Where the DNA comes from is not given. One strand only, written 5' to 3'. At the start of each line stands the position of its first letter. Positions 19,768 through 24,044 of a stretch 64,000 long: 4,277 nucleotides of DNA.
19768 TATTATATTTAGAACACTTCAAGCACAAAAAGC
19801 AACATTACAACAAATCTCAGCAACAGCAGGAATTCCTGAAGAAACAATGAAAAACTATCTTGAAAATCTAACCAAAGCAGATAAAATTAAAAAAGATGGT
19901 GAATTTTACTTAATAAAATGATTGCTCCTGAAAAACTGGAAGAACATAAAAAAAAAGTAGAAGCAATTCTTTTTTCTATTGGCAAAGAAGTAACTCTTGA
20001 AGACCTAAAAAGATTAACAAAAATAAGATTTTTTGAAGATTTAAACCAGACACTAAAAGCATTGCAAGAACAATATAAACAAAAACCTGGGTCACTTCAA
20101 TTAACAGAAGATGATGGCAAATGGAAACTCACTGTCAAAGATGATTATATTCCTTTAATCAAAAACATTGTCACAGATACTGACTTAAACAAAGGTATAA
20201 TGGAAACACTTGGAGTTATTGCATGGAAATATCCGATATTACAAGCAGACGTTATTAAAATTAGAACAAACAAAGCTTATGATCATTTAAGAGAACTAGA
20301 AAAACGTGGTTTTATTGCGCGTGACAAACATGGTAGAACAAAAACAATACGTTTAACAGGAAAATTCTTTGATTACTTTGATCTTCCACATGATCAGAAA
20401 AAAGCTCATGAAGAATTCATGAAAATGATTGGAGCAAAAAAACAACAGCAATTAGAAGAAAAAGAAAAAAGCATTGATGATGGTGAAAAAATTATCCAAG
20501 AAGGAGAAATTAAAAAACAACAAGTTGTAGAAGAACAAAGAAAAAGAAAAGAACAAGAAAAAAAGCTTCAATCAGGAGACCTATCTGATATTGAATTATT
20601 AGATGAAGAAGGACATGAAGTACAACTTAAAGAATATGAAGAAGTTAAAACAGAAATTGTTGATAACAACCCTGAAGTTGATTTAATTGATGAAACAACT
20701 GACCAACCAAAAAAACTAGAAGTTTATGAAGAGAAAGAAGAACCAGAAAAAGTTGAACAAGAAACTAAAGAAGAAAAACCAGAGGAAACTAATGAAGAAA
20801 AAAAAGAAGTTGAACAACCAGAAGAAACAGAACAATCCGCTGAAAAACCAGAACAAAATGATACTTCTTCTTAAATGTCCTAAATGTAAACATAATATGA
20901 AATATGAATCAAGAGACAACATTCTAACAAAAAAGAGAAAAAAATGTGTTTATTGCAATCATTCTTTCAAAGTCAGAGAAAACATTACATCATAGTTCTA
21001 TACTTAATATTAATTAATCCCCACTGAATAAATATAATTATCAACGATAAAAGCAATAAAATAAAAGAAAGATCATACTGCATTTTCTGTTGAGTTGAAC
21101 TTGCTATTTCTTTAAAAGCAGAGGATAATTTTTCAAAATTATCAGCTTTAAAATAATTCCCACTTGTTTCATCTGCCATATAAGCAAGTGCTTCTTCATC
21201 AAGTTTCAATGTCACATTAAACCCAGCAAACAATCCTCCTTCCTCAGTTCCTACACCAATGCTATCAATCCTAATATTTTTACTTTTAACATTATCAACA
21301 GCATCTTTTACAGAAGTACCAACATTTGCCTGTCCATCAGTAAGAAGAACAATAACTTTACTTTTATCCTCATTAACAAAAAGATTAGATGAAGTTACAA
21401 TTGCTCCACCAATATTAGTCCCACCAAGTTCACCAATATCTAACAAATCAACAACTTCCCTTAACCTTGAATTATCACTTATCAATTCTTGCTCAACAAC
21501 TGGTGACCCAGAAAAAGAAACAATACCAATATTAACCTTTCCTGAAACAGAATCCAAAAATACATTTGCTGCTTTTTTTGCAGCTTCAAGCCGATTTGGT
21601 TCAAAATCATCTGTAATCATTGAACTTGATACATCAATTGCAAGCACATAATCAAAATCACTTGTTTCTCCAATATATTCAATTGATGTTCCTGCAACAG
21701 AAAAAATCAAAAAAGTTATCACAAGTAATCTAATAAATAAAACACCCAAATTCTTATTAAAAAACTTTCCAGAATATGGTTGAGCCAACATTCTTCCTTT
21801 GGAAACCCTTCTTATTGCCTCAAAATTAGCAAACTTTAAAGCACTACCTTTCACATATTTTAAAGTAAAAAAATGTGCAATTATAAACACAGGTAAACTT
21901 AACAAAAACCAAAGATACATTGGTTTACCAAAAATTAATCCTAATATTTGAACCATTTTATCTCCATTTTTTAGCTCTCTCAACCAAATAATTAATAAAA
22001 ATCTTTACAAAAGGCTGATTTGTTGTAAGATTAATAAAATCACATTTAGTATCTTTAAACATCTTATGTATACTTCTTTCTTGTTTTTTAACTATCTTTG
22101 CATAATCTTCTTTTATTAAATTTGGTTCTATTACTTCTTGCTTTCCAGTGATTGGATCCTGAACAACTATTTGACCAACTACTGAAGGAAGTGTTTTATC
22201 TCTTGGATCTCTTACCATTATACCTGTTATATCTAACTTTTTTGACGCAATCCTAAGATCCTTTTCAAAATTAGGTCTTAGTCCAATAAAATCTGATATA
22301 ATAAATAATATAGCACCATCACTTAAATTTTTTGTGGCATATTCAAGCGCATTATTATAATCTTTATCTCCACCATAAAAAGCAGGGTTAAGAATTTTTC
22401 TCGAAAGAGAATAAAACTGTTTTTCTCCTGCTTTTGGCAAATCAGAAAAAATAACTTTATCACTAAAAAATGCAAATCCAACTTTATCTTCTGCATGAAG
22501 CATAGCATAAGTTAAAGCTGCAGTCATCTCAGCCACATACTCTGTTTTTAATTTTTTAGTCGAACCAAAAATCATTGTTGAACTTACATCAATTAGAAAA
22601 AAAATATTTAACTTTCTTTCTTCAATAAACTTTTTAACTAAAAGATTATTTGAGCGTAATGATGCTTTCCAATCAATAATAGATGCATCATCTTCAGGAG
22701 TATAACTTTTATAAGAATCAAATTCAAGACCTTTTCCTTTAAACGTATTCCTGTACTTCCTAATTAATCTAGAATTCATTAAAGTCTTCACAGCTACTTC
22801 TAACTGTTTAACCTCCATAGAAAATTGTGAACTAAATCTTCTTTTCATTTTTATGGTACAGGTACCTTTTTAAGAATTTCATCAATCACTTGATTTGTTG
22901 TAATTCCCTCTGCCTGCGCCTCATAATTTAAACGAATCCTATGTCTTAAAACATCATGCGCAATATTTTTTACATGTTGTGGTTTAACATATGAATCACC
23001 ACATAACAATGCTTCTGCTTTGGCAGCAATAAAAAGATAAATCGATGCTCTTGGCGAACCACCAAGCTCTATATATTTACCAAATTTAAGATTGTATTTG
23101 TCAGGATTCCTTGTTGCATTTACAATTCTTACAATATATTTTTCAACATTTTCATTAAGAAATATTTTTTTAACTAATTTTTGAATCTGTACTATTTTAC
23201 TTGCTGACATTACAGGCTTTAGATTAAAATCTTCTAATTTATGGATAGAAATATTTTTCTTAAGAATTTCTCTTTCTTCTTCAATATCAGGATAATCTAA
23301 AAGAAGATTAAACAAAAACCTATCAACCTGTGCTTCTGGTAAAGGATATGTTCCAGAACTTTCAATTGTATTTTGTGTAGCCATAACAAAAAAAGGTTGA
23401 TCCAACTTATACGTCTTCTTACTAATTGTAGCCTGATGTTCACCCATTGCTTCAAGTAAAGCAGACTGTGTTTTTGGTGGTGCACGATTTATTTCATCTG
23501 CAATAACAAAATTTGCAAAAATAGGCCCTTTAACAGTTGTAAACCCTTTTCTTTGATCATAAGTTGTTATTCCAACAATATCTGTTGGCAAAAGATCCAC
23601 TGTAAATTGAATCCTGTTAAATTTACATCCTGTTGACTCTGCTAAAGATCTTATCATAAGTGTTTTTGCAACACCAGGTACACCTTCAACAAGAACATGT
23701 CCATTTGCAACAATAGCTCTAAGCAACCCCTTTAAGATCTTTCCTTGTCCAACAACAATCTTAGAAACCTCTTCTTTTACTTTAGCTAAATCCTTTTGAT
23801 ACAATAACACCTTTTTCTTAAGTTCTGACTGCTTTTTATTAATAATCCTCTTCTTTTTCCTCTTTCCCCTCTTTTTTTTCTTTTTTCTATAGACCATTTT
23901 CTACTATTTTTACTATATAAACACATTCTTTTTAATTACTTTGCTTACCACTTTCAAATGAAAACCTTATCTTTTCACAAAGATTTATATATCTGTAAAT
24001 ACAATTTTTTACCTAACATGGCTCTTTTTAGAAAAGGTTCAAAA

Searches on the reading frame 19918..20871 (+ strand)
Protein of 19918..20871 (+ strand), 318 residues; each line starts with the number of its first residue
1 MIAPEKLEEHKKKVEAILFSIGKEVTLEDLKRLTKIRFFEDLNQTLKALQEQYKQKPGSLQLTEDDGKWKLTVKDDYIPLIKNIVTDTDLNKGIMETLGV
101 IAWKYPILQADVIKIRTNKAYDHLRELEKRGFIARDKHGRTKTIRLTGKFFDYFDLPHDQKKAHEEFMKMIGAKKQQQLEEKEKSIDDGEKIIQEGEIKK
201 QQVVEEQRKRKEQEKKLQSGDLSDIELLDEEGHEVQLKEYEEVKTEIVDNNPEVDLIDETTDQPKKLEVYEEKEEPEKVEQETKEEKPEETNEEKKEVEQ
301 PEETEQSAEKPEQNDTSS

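Call 50: search_protein_families(library=pfam, proteins=[window:19918-20871:+], max_evalue=0.00001)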
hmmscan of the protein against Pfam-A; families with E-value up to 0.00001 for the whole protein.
window:19918-20871:+ (318 aa): 1 family
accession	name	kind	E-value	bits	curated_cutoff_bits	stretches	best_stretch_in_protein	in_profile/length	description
PF04079.22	SMC_ScpB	-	3.3e-32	111.7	27.4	1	13-157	2-152/160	Segregation and condensation complex subunit ScpB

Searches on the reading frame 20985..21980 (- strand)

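Call 50: search_protein_families(library=pfam, proteins=[window:20985-21980:-], max_evalue=0.00001)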
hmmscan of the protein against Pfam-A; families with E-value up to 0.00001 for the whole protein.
window:20985-21980:- (331 aa): 4 families
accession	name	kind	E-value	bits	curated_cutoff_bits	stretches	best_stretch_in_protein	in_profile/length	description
PF13519.12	VWA_2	-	1.5e-18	67.8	27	1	112-217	2-107/107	von Willebrand factor type A domain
PF00092.34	VWA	-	2.4e-18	67.4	23.8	1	112-290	3-173/174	von Willebrand factor type A domain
PF06707.17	DUF1194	-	1.9e-08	34.2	27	1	108-248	3-159/206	Protein of unknown function (DUF1194)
PF13768.12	VWA_3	-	1.8e-06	28.5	27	1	112-246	4-136/155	von Willebrand factor type A domain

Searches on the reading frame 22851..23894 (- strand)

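Call 50: search_protein_families(library=pfam, proteins=[window:22851-23894:-], max_evalue=0.00001)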
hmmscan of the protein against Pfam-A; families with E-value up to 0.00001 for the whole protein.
window:22851-23894:- (347 aa): 5 families
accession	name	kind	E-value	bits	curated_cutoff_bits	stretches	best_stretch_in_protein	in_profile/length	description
PF07726.17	AAA_3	-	3.9e-59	198.7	27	1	66-195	1-131/131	ATPase family associated with various cellular activities (AAA)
PF17863.7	AAA_lid_2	-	1.4e-18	66.9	22.7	1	274-340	8-74/74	AAA lid domain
PF07728.20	AAA_5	-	3.4e-12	47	22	1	66-193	1-139/139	AAA domain (dynein-related subfamily)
PF20030.5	bpMoxR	-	5.2e-11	42.5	27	1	35-234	2-200/205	MoxR domain in the MoxR-vWA-beta-propeller ternary systems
PF00004.35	AAA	-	2.2e-06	28.6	21.2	1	67-178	1-112/131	ATPase family associated with various cellular activities (AAA)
